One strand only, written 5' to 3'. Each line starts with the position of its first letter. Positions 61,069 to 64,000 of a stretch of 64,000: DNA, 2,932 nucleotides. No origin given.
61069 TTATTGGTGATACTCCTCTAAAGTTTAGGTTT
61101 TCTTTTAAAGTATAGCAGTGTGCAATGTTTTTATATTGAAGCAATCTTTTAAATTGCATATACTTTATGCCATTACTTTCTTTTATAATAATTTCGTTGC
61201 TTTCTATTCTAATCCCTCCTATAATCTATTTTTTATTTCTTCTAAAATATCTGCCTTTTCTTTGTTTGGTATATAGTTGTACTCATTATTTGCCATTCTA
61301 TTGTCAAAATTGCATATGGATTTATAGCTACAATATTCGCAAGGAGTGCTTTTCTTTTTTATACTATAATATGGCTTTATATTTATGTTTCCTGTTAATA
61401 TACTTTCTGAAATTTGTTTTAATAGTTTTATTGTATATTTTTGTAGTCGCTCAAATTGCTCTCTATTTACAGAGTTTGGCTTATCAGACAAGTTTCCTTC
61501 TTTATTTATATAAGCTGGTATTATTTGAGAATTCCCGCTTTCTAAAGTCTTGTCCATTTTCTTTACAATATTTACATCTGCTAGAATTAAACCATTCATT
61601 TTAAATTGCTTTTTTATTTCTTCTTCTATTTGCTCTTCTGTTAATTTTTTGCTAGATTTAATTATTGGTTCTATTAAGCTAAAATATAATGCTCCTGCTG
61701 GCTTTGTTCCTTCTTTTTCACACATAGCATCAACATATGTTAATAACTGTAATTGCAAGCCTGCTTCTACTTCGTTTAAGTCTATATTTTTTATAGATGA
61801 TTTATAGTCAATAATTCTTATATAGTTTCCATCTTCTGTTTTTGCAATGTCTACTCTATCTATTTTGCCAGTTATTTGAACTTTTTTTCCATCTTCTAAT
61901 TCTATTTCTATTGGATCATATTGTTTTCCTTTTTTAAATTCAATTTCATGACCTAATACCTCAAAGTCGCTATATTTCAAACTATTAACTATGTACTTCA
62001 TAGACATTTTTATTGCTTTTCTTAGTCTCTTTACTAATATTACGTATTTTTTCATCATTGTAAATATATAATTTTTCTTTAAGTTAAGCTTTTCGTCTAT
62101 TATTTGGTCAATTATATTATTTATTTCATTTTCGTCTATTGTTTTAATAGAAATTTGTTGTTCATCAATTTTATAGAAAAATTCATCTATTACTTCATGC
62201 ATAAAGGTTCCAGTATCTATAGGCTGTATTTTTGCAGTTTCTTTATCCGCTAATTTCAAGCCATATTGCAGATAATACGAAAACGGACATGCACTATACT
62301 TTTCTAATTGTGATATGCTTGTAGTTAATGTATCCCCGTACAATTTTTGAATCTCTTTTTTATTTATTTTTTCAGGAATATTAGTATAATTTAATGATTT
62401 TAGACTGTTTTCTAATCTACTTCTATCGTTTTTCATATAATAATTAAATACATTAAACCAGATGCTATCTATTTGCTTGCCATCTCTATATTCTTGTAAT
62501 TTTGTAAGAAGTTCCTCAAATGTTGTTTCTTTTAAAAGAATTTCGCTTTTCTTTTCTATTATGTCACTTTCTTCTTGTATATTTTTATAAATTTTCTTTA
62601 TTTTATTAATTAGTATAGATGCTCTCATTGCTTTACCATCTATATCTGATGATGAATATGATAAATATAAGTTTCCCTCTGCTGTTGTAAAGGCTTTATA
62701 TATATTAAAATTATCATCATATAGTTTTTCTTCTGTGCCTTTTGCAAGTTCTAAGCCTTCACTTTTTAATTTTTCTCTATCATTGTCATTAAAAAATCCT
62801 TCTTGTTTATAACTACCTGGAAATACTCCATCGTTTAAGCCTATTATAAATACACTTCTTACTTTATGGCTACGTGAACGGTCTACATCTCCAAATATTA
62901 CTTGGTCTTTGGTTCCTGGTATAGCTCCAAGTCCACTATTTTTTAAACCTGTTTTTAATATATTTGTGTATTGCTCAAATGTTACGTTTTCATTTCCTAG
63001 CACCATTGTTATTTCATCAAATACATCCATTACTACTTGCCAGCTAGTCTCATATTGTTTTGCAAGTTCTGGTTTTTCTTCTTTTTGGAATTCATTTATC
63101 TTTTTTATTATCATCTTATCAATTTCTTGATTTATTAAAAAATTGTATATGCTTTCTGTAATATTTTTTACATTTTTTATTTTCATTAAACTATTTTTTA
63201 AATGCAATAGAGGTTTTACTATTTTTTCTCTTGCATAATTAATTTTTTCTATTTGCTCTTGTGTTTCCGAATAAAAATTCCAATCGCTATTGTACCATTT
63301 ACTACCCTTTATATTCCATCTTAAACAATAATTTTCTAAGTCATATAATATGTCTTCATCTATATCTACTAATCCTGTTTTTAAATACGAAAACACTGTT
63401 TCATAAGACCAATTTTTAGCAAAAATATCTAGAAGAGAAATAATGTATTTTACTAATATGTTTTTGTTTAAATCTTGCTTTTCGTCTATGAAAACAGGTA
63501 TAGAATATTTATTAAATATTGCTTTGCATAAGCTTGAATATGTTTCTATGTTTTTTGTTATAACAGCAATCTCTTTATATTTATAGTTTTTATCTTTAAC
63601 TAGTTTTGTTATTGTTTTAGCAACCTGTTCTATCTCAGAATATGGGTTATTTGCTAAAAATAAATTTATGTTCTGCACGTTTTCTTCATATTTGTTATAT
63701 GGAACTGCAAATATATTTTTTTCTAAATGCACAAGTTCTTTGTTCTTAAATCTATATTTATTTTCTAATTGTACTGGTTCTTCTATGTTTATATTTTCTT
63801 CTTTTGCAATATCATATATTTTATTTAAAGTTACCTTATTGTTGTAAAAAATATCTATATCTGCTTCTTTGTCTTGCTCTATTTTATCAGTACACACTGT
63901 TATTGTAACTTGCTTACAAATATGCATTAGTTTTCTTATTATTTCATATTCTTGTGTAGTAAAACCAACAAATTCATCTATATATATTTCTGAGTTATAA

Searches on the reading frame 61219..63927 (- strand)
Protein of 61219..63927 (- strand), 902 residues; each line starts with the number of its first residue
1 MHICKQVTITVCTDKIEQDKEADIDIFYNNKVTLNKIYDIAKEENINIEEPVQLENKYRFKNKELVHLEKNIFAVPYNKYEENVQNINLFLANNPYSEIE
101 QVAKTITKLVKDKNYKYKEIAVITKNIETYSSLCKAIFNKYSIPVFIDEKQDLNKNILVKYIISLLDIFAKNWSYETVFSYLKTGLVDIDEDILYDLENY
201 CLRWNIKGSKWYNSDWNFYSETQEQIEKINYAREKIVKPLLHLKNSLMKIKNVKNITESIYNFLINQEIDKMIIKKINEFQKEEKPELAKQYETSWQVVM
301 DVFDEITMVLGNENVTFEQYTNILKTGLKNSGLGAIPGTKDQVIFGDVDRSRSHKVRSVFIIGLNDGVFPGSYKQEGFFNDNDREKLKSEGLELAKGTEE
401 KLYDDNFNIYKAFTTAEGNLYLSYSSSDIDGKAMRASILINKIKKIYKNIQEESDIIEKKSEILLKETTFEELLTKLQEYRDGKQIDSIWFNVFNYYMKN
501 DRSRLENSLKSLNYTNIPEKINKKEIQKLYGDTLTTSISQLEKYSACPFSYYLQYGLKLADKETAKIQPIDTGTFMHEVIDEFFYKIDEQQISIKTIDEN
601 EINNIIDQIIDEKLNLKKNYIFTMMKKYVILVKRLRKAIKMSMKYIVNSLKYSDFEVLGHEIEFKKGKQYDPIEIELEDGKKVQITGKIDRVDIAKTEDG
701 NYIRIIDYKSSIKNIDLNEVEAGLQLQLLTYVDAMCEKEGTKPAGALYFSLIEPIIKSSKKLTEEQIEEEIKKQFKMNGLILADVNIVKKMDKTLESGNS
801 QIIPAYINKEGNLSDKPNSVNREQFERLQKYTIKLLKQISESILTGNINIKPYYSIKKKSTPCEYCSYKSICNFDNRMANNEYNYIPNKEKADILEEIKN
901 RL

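Call 16: search_protein_families(library=pfam, proteins=[window:61219-63927:-], max_evalue=0.01)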
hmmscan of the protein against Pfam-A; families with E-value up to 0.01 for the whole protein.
window:61219-63927:- (902 aa): 2 families
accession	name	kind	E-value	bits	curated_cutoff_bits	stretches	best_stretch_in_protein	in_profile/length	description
PF12705.13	PDDEXK_1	-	4.7e-41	141.8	22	1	536-873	2-247/247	PD-(D/E)XK nuclease superfamily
PF21445.3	ADDB_N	-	5.1e-12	46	26.6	1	1-69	221-290/290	ADDB, N-terminal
